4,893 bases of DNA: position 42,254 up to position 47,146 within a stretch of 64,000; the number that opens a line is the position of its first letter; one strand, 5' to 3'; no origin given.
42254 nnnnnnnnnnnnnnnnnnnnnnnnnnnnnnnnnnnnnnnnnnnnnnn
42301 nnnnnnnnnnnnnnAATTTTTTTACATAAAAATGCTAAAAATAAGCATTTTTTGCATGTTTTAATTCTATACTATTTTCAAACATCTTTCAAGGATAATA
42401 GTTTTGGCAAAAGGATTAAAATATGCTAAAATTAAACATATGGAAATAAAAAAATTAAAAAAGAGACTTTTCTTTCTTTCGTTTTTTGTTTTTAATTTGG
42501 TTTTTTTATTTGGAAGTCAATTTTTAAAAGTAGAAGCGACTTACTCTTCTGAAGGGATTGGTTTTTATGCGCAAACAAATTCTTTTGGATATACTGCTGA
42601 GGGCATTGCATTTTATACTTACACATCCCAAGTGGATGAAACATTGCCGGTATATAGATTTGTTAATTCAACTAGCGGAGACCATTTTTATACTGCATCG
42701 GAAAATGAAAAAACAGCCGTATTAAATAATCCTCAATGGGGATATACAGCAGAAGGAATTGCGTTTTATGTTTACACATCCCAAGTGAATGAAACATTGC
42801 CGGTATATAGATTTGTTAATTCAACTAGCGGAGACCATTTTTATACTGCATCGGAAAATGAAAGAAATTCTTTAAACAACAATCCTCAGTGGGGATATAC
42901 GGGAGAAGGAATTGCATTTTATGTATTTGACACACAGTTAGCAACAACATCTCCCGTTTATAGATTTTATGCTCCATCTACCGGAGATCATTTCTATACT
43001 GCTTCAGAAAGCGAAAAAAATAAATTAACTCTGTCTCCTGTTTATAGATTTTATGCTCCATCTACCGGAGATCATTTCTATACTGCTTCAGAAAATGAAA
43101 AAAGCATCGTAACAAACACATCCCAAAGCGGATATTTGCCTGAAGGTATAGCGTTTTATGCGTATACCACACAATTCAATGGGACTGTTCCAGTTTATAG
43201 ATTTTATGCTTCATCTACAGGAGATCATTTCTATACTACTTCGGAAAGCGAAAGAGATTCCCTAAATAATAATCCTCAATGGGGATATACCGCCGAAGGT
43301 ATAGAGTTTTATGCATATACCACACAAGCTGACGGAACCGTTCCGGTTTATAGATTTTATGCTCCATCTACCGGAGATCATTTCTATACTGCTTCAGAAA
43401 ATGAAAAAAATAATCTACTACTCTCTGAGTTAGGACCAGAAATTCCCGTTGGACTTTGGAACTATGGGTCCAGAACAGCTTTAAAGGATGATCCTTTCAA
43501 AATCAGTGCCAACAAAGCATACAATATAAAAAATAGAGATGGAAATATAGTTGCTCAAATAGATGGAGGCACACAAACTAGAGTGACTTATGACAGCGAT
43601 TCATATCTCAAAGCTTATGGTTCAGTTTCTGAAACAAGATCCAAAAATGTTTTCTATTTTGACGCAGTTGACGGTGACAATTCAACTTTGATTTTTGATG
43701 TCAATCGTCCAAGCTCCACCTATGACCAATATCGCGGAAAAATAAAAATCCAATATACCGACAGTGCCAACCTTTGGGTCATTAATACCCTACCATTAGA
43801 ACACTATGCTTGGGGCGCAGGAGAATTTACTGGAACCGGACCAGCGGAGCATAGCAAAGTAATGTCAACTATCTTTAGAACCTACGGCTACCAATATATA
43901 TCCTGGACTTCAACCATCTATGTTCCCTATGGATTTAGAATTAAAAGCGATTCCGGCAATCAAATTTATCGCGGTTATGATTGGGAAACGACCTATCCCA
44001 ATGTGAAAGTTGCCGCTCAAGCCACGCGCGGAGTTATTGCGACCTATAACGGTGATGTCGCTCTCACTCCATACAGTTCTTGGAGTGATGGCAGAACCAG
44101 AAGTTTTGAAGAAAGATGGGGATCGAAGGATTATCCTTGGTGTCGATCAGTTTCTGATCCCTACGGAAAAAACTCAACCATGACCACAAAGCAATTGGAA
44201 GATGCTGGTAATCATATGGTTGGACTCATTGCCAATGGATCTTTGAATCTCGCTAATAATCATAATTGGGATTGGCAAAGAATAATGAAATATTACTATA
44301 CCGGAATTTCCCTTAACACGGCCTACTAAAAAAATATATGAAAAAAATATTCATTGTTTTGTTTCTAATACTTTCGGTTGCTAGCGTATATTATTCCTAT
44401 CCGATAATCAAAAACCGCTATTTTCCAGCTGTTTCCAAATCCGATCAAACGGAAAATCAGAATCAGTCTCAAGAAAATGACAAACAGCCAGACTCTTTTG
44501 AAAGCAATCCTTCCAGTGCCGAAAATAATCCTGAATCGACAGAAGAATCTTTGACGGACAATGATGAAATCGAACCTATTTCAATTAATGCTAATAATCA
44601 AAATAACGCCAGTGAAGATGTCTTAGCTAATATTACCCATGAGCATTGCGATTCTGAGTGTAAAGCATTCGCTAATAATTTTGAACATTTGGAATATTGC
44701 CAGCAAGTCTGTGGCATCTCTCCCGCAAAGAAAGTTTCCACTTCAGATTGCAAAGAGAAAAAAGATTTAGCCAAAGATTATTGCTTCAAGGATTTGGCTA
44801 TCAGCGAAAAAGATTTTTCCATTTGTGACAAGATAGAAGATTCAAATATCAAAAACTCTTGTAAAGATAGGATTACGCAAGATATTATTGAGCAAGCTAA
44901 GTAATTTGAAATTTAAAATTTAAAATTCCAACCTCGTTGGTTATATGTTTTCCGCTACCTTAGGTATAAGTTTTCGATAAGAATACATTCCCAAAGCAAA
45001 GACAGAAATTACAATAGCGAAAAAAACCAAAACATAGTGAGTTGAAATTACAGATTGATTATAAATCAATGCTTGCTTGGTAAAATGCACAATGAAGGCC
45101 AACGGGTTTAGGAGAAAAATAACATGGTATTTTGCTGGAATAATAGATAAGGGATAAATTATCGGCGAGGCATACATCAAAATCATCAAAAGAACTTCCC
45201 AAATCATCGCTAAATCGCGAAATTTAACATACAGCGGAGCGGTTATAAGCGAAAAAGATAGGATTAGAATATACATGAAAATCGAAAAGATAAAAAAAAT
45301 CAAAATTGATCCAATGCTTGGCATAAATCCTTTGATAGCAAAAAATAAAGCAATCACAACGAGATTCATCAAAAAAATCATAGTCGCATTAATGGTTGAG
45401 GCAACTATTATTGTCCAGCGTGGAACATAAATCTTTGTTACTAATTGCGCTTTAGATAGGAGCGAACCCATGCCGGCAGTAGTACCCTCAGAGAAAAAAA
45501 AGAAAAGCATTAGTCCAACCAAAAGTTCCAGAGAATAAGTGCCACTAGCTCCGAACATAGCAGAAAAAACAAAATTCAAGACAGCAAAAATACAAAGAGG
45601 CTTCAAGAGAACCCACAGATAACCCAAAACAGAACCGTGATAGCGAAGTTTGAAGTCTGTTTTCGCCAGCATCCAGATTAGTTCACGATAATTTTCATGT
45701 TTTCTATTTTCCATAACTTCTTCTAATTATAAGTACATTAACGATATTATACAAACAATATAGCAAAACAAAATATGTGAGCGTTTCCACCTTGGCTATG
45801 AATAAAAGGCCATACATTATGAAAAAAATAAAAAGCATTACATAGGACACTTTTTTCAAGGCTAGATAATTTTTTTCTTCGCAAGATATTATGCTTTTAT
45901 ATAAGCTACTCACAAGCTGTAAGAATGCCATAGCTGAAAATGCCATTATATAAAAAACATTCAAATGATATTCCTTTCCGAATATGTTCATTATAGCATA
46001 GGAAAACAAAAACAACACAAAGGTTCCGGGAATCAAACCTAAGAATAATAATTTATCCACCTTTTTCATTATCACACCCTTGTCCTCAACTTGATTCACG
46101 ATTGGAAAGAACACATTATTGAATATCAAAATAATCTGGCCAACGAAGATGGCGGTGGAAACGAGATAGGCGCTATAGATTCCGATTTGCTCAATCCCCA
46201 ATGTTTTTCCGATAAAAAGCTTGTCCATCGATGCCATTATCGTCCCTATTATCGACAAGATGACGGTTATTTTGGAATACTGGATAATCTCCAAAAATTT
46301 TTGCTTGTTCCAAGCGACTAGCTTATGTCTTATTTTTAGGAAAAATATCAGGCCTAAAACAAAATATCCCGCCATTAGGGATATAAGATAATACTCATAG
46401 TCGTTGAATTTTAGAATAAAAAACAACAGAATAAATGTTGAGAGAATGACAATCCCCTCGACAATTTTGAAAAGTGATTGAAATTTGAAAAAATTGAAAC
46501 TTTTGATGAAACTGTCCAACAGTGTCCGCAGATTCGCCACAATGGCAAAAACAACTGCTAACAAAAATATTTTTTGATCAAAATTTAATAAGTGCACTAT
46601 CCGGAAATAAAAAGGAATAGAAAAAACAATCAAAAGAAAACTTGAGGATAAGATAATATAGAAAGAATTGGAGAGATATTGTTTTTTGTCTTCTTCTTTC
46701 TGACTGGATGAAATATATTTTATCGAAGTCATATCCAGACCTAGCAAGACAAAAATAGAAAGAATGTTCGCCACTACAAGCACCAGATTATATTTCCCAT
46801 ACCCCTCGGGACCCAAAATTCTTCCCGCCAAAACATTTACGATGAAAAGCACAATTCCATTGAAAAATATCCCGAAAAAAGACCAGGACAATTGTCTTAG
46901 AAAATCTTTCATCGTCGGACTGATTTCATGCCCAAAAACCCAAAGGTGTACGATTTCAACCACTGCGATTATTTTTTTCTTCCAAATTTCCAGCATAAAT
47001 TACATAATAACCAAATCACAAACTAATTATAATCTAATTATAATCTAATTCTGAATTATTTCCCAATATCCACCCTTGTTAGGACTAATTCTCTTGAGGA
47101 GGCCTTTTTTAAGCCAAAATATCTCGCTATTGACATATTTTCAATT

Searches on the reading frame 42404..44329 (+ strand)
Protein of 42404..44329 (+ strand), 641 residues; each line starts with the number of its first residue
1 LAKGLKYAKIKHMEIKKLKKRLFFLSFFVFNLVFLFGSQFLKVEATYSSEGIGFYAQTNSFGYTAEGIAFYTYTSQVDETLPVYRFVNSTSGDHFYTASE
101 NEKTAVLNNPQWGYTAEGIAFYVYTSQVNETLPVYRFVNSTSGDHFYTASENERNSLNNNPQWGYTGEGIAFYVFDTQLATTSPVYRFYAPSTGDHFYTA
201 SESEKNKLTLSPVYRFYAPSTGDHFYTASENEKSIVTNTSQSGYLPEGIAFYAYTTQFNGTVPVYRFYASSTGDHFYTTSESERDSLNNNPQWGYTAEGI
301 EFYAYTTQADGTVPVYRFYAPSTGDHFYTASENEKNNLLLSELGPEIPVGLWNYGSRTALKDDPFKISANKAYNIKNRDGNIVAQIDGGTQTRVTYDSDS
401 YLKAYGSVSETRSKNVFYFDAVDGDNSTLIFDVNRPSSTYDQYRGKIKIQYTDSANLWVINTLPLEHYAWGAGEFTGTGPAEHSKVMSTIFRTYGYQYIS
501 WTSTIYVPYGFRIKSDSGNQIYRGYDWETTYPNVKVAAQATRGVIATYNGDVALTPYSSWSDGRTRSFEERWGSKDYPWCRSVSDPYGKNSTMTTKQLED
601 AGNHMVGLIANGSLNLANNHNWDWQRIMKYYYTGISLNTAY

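Call 57: search_protein_families(library=pfam, proteins=[window:42404-44329:+], max_evalue=0.0001)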
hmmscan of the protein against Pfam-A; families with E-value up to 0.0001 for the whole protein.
window:42404-44329:+ (641 aa): 2 families
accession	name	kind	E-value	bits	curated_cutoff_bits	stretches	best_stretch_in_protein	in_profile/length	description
PF18885.6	DUF5648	-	1.5e-98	326.7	25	3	212-339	1-120/134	Domain of unknown function (DUF5648)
PF08486.15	SpoIID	-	3.5e-06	28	23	1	456-548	4-97/97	Stage II sporulation protein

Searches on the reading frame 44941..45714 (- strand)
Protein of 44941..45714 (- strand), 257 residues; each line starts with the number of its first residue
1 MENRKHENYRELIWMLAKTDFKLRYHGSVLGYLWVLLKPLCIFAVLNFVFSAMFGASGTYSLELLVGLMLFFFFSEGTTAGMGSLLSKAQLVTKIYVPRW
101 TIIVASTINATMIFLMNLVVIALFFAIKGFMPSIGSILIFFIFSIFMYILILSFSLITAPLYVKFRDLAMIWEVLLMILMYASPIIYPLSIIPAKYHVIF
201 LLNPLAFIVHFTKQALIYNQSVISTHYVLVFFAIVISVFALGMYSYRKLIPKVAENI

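Call 57: search_protein_families(library=pfam, proteins=[window:44941-45714:-], max_evalue=0.0001)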
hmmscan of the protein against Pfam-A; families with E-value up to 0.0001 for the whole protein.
window:44941-45714:- (257 aa): 1 family
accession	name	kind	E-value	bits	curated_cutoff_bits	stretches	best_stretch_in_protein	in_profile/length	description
PF01061.29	ABC2_membrane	-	8.5e-12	45.5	26.9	1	12-209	2-203/211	ABC-2 type transporter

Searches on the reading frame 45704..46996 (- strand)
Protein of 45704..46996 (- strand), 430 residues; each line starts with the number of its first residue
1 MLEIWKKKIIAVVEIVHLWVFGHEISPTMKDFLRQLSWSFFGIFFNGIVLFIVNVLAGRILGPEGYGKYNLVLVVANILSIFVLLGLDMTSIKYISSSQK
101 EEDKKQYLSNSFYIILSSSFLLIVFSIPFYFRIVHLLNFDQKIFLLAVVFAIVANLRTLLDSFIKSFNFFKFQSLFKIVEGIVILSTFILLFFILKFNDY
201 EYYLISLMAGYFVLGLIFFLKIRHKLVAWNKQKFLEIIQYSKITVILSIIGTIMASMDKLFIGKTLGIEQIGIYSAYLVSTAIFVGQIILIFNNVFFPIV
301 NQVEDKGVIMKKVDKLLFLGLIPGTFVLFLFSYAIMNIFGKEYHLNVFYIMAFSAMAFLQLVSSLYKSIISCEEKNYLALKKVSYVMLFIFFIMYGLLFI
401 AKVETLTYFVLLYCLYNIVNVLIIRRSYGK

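Call 57: search_protein_families(library=pfam, proteins=[window:45704-46996:-], max_evalue=0.0001)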
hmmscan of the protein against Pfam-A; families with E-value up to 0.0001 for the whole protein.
window:45704-46996:- (430 aa): 2 families
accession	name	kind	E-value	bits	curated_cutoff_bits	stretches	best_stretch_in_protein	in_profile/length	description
PF01943.22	Polysacc_synt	-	4.4e-25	89.1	28.2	1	33-302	2-272/274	Polysaccharide biosynthesis protein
PF13440.11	Polysacc_synt_3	-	4.4e-14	52.8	23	1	59-342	4-287/293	Polysaccharide biosynthesis protein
